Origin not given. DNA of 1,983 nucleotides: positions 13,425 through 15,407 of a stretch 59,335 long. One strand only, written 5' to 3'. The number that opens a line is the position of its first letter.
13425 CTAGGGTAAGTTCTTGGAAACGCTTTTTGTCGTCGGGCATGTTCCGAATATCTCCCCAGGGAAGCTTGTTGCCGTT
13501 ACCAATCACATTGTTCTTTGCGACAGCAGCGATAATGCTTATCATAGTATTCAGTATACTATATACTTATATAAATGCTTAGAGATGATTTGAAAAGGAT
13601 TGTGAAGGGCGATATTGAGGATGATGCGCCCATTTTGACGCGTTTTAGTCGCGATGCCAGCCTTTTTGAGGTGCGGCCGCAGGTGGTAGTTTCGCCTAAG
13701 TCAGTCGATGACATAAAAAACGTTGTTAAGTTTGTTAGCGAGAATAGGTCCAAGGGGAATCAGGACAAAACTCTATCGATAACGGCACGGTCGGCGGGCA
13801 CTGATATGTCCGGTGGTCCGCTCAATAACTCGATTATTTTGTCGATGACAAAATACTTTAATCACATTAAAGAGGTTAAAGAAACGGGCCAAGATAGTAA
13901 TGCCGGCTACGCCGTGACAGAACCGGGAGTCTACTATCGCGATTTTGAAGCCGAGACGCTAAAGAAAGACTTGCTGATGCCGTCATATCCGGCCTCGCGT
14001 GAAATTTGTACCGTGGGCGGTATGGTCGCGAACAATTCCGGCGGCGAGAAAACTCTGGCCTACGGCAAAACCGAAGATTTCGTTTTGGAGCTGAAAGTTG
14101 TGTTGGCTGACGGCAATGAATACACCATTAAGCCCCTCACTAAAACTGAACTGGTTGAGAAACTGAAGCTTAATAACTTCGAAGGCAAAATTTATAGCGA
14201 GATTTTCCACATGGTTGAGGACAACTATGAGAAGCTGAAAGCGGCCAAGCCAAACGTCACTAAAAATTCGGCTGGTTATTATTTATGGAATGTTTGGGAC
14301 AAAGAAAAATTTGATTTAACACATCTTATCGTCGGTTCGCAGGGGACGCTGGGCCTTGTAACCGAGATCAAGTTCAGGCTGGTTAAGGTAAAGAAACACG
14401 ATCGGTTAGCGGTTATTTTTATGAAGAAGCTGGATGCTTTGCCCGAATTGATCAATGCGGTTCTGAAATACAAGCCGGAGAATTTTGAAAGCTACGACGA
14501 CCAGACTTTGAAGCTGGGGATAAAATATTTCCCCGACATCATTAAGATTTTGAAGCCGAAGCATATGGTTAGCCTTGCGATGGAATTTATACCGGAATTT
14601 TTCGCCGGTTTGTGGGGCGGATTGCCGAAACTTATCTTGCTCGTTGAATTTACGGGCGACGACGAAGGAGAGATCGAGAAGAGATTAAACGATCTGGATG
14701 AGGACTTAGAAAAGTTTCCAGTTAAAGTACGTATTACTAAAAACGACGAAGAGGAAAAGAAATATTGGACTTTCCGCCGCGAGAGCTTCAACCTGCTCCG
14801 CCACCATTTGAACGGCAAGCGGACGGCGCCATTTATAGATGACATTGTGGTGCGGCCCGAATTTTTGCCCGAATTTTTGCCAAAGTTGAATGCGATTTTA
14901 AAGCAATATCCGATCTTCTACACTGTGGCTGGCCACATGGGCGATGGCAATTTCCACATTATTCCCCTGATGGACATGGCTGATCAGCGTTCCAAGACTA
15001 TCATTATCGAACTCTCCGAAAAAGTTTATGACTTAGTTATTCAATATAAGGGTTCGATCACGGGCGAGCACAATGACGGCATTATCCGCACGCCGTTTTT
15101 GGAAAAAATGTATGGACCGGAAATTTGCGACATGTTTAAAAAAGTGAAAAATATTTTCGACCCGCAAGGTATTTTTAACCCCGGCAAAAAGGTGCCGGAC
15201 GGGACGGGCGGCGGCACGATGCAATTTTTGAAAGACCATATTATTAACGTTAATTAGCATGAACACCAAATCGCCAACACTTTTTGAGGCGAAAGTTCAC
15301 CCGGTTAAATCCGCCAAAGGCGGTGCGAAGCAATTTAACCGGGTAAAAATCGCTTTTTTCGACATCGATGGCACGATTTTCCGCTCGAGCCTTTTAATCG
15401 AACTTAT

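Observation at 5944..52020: Twelve GC-rich, self-contained expression cassettes interleaved with a low-GC core-gene backbone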

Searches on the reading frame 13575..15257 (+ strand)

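Call 89: search_protein_families(library=pfam, max_evalue=0.001, proteins=[window:13575-15257:+])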
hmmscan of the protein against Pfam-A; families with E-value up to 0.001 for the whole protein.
window:13575-15257:+ (560 aa): 2 families
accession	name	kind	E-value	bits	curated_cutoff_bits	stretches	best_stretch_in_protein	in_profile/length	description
PF02913.24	FAD-oxidase_C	-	1.7e-45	156.2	21.2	1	274-538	3-247/248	FAD linked oxidases, C-terminal domain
PF01565.28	FAD_binding_4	-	2.9e-29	102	26.4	1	35-183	1-136/139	FAD binding domain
